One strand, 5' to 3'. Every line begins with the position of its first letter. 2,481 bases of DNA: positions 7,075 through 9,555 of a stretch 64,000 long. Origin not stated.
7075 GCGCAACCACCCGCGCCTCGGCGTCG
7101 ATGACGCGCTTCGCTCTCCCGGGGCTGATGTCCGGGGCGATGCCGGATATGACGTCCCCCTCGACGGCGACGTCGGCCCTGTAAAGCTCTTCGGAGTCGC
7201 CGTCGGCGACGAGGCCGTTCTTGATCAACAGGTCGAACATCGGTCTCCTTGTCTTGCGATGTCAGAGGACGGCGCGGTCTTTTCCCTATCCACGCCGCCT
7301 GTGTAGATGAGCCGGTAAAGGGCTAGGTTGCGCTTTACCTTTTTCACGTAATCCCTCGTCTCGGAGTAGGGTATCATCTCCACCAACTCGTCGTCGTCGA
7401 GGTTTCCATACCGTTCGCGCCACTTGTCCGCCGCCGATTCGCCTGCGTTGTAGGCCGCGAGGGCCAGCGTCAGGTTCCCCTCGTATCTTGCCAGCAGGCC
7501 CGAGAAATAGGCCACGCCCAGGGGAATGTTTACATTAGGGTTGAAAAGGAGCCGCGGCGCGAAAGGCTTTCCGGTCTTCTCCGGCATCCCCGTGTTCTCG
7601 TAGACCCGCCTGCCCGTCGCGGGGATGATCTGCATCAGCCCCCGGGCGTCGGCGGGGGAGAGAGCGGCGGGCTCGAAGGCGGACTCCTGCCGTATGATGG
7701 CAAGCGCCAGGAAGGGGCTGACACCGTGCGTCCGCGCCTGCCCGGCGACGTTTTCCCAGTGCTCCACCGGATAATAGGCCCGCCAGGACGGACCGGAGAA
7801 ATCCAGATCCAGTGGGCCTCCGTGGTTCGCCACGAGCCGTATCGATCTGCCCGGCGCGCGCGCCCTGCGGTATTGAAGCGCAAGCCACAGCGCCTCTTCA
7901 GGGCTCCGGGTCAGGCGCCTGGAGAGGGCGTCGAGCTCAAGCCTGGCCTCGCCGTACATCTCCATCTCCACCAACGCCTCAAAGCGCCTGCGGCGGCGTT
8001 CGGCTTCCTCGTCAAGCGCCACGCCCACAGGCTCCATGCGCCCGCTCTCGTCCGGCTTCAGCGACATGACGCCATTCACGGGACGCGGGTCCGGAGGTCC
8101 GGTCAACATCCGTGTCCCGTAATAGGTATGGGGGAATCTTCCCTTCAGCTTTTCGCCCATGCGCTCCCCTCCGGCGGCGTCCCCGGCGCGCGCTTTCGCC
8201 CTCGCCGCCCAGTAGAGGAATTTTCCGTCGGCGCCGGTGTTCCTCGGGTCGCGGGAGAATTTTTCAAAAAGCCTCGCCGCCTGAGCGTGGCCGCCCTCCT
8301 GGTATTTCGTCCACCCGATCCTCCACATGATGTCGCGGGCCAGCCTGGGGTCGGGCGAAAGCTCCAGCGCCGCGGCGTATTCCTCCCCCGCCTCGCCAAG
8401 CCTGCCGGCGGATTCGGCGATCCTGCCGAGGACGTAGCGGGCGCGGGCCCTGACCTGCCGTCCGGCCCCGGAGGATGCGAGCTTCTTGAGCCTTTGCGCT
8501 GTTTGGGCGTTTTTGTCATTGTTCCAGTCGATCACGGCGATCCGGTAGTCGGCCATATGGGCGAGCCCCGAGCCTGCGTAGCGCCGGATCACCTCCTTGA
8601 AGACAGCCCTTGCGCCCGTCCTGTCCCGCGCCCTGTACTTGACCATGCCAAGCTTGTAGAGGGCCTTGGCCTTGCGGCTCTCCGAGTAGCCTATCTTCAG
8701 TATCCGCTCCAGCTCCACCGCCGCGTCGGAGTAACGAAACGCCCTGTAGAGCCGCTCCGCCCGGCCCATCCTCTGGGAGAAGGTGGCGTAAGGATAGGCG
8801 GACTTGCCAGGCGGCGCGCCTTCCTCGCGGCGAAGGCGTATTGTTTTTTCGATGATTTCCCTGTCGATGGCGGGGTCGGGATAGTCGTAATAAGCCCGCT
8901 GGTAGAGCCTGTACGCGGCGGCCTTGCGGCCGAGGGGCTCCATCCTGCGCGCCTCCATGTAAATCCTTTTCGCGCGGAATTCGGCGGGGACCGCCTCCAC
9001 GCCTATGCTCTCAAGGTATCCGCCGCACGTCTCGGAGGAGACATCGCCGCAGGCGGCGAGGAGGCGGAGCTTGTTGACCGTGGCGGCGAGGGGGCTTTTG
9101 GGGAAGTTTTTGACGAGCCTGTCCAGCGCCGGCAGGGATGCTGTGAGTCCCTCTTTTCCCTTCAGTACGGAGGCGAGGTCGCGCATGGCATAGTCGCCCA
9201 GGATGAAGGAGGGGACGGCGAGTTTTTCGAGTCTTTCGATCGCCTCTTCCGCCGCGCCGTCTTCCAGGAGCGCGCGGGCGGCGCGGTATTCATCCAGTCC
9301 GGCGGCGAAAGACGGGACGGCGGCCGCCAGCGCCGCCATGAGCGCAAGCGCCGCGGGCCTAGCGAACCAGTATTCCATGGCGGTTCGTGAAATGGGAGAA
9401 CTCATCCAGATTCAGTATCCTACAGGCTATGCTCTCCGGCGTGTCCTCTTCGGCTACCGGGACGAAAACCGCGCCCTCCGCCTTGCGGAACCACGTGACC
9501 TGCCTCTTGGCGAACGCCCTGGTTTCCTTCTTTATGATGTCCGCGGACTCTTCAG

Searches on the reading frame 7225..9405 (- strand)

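Call 24: search_protein_families(library=pfam, proteins=[window:7225-9405:-], max_evalue=0.001)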
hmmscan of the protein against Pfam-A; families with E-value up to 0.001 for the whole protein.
window:7225-9405:- (726 aa): 3 families
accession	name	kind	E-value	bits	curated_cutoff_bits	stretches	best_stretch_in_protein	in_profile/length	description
PF01464.25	SLT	-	1e-26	93.2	21.3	1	556-673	6-115/117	Transglycosylase SLT domain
PF13174.12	TPR_6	-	2e-08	34.8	26.3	1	248-279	2-33/33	Tetratricopeptide repeat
PF09976.15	TPR_21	-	1.1e-05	25.6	25.5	0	243-339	36-132/193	Tetratricopeptide repeat-like domain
